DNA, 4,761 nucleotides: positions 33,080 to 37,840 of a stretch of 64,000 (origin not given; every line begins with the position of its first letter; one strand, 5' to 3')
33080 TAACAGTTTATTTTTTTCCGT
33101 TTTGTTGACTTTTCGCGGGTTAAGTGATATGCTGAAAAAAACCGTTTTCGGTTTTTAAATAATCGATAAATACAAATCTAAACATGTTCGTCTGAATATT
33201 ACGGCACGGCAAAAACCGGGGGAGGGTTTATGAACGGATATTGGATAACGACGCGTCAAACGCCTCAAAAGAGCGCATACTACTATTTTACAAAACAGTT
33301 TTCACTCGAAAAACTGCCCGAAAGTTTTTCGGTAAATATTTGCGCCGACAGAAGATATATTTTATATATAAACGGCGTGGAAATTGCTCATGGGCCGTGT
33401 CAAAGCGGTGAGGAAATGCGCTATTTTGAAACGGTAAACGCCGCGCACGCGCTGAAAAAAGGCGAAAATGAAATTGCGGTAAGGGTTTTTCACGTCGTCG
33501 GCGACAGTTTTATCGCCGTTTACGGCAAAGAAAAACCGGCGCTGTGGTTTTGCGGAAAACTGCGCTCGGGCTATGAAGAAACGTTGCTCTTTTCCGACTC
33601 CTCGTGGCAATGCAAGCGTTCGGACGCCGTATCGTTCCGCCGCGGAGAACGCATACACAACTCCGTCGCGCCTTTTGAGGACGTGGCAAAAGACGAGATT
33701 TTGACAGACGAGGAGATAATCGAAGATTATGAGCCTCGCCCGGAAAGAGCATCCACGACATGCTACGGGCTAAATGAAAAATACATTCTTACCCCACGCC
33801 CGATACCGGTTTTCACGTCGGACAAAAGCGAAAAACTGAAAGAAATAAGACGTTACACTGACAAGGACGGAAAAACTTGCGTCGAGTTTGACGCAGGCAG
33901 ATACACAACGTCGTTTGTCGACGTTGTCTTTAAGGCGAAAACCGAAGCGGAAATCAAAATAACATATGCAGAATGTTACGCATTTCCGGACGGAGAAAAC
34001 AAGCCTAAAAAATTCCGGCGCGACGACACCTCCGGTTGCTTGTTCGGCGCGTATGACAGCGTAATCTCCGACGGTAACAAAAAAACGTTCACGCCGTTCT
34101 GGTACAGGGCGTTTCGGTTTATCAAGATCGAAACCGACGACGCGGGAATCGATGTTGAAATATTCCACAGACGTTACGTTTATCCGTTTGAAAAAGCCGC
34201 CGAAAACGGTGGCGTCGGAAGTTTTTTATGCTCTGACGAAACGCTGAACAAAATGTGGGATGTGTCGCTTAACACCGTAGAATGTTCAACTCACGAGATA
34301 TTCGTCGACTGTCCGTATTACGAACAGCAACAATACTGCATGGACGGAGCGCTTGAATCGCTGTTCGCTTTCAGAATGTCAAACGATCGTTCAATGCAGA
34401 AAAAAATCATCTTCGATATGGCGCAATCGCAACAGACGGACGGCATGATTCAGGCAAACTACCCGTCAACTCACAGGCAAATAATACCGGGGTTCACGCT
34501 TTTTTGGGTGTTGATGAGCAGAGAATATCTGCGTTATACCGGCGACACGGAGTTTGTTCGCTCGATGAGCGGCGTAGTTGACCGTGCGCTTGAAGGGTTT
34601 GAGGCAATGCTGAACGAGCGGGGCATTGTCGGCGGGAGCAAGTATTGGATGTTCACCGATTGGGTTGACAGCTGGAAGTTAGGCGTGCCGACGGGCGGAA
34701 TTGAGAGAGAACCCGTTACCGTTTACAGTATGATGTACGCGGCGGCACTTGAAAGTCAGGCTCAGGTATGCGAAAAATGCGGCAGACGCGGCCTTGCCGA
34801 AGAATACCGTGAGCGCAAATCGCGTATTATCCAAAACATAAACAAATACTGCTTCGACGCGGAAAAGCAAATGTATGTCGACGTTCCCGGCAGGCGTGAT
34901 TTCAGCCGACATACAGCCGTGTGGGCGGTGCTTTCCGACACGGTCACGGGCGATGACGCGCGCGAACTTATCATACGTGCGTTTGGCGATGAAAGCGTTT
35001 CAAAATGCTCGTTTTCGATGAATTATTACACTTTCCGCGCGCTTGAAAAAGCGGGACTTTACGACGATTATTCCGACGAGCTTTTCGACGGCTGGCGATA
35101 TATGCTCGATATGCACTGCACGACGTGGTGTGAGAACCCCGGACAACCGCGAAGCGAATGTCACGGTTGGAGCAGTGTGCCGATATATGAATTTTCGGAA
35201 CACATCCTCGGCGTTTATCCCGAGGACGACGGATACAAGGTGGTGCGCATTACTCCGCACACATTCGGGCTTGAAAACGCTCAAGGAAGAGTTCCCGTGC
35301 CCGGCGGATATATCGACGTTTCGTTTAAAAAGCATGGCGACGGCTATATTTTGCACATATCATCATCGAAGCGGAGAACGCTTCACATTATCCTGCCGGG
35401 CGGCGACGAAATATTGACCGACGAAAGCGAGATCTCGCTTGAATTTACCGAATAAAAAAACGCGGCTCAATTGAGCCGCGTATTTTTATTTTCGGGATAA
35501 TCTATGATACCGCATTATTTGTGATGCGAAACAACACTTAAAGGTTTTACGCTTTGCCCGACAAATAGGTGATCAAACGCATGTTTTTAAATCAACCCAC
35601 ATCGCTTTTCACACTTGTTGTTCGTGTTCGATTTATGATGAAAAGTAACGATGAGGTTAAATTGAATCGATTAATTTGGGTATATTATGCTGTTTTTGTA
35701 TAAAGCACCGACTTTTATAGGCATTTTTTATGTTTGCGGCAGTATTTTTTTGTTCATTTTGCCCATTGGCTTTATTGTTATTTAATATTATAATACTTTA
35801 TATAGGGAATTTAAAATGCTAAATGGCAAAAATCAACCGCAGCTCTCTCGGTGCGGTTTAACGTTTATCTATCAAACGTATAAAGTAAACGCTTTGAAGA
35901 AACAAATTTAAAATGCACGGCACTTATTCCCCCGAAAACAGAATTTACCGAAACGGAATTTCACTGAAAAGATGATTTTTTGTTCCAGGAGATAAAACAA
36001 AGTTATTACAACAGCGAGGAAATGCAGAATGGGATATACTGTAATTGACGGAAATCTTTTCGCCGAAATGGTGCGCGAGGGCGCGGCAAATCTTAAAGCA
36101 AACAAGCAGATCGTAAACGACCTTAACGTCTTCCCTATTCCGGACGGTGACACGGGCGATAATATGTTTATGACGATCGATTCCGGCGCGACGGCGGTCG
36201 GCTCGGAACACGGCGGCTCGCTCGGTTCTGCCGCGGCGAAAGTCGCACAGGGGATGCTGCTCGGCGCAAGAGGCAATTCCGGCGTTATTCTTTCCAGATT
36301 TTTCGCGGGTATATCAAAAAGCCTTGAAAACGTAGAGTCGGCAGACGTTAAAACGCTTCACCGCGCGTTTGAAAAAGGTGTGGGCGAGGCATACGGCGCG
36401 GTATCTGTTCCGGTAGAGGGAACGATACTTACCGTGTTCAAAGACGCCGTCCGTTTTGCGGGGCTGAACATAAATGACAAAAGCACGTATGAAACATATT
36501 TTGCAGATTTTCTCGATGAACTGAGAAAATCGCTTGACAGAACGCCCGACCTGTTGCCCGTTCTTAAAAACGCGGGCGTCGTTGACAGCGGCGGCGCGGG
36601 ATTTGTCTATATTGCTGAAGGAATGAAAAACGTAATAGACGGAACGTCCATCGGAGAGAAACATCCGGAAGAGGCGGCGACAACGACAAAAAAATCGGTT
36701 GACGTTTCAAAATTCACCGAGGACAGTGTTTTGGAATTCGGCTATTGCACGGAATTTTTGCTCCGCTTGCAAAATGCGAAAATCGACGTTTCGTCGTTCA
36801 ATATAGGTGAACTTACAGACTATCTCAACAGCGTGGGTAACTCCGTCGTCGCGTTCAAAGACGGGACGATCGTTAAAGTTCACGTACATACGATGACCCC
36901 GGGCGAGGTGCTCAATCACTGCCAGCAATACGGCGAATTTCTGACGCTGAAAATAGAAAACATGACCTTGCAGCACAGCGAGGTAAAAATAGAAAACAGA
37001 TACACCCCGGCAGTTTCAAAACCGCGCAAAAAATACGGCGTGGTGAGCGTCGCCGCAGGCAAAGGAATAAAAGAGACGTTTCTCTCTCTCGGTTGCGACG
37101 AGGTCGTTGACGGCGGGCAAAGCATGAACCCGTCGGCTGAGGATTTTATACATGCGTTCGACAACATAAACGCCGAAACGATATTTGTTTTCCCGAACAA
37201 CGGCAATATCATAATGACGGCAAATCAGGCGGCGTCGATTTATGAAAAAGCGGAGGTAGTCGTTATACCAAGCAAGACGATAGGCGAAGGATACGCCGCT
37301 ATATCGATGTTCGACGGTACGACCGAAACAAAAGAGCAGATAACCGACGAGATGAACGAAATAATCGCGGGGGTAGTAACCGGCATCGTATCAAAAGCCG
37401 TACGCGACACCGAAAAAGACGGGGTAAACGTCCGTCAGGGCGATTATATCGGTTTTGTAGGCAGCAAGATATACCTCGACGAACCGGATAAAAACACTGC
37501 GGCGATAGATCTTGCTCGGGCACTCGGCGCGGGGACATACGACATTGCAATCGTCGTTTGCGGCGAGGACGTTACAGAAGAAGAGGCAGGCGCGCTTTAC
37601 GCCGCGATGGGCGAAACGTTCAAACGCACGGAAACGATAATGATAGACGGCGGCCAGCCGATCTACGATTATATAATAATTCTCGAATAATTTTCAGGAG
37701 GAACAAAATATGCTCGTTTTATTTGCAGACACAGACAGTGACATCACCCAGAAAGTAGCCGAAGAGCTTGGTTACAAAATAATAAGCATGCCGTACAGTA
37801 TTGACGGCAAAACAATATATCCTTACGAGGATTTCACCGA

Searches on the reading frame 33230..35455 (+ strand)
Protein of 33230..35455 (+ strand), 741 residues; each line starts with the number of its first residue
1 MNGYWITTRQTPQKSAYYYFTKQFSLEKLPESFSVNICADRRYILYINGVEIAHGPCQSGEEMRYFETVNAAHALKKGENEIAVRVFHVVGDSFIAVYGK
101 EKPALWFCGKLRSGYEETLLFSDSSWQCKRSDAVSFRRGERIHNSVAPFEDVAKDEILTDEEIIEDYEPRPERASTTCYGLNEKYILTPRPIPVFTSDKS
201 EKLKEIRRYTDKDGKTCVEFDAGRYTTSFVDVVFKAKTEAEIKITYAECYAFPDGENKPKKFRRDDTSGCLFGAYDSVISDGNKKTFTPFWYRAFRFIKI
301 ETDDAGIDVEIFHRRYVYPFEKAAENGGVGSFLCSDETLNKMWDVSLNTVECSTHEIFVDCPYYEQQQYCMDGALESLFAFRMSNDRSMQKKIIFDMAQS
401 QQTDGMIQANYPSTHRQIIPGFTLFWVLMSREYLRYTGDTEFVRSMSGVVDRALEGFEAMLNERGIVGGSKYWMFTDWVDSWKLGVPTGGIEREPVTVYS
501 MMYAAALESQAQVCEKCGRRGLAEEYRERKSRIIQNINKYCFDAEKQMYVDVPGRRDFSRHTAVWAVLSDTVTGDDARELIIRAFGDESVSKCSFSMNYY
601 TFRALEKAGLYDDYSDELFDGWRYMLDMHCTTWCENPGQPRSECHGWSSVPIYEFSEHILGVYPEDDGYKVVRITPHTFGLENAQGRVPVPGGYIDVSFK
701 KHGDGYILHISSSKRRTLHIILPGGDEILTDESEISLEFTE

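Call 21: search_protein_families(library=pfam, proteins=[window:33230-35455:+], max_evalue=0.0001)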
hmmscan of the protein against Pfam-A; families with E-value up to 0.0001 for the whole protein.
window:33230-35455:+ (741 aa): 2 families
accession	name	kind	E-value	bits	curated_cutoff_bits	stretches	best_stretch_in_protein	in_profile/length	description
PF17389.8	Bac_rhamnosid6H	-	5.8e-24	85.4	24.5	1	329-546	3-218/339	Bacterial alpha-L-rhamnosidase 6 hairpin glycosidase domain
PF06202.20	GDE_C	-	2.5e-05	23.9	21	1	400-555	58-220/367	Amylo-alpha-1,6-glucosidase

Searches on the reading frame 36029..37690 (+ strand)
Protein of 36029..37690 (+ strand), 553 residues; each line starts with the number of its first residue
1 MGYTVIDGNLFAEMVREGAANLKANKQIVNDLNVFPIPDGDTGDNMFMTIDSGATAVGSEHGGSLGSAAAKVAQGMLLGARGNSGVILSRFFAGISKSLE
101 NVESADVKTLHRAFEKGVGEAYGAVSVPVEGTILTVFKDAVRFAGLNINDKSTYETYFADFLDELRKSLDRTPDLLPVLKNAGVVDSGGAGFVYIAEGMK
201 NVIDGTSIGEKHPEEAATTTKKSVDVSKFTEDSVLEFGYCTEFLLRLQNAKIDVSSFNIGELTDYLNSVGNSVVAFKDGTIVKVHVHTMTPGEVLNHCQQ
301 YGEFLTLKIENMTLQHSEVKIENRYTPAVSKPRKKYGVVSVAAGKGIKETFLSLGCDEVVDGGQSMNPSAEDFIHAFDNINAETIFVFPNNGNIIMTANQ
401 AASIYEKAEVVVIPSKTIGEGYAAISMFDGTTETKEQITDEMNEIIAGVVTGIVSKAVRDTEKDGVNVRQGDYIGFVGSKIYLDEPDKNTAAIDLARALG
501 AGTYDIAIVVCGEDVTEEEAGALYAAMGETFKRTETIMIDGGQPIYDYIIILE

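Call 64: search_protein_families(library=pfam, proteins=[window:36029-37690:+], max_evalue=0.00001)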
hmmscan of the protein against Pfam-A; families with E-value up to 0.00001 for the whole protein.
window:36029-37690:+ (553 aa): 3 families
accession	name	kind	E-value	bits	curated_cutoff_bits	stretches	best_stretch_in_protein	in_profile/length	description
PF13684.11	FakA-like_C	-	3.1e-62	210.2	23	1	337-553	1-216/216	Fatty acid kinase subunit A-like, C-terminal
PF02734.22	Dak2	-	3.8e-35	121.8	27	1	36-200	1-173/174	DAK2 domain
PF21645.3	FakA-like_M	-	1.7e-26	92.3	24.9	1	236-318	1-79/80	Fatty acid kinase subunit A-like, middle domain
